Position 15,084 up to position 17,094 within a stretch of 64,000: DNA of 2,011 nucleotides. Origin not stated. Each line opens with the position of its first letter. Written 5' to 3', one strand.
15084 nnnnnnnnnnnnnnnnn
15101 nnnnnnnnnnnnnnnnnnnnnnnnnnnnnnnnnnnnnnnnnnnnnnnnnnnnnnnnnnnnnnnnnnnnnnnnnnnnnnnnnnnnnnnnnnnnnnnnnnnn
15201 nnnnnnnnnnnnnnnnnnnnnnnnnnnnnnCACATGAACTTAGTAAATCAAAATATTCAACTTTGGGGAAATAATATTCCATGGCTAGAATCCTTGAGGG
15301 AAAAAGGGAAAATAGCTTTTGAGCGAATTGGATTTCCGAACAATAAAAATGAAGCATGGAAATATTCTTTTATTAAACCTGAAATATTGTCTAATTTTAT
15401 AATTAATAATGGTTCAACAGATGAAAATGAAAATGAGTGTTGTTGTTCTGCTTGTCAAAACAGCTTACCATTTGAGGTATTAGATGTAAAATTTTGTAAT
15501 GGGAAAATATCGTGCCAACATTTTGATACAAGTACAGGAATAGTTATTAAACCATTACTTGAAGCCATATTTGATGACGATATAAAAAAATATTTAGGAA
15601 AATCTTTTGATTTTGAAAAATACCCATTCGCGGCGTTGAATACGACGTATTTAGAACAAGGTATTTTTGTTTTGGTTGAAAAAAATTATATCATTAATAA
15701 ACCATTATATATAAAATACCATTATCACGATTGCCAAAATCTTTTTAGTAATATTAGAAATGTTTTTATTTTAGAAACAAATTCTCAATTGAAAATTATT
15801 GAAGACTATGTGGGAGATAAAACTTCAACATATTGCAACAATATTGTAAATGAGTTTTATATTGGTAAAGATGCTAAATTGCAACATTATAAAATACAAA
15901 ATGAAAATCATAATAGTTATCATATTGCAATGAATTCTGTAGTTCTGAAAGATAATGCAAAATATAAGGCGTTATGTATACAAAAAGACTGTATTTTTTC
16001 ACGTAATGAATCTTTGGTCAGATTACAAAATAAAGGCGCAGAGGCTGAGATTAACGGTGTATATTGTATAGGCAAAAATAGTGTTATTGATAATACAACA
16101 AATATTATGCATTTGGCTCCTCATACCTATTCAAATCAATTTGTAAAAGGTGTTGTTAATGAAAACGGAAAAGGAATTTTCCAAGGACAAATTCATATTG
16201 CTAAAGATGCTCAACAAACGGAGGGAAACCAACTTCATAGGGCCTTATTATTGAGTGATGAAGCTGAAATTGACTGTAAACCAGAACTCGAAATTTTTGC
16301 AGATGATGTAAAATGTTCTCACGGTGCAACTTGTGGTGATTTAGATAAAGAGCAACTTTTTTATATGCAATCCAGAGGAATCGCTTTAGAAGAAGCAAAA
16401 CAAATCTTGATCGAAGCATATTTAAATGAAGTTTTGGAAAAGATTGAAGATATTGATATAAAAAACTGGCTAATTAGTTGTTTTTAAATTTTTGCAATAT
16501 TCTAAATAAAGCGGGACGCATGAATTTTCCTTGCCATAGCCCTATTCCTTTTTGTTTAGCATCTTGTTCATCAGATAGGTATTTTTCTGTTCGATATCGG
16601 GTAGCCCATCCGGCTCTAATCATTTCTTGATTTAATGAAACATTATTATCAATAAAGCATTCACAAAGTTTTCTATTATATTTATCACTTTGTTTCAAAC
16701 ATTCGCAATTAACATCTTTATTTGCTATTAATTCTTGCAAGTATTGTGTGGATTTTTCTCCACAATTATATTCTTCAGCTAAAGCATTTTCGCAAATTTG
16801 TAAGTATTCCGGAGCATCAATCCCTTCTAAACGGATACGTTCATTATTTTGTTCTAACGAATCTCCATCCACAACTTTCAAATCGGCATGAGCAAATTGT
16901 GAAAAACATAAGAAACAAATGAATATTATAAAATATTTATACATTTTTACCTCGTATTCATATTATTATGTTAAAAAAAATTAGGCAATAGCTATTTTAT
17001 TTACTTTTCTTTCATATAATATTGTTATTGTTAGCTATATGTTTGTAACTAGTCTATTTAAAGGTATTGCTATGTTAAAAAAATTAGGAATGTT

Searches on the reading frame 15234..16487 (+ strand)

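Call 40: search_protein_families(library=pfam, proteins=[window:15234-16487:+], max_evalue=0.001)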
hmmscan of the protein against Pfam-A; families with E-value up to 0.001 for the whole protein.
window:15234-16487:+ (417 aa): 2 families
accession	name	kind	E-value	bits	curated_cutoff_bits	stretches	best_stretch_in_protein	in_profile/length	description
PF01458.23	SUFBD_core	-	1.5e-74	250.8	27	1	168-395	6-231/232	SUF system FeS cluster assembly, SufBD core domain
PF19295.5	SufBD_N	-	8.3e-11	42.3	23.5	1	13-159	21-171/172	SufBD protein N-terminal region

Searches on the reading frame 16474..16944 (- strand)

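Call 40: search_protein_families(library=pfam, proteins=[window:16474-16944:-], max_evalue=0.001)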
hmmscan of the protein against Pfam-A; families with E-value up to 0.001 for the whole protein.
window:16474-16944:- (156 aa): 1 family
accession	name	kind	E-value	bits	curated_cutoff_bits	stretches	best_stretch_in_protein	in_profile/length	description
PF00565.23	SNase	-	1.2e-15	58.3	21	1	36-138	1-106/107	Staphylococcal nuclease homologue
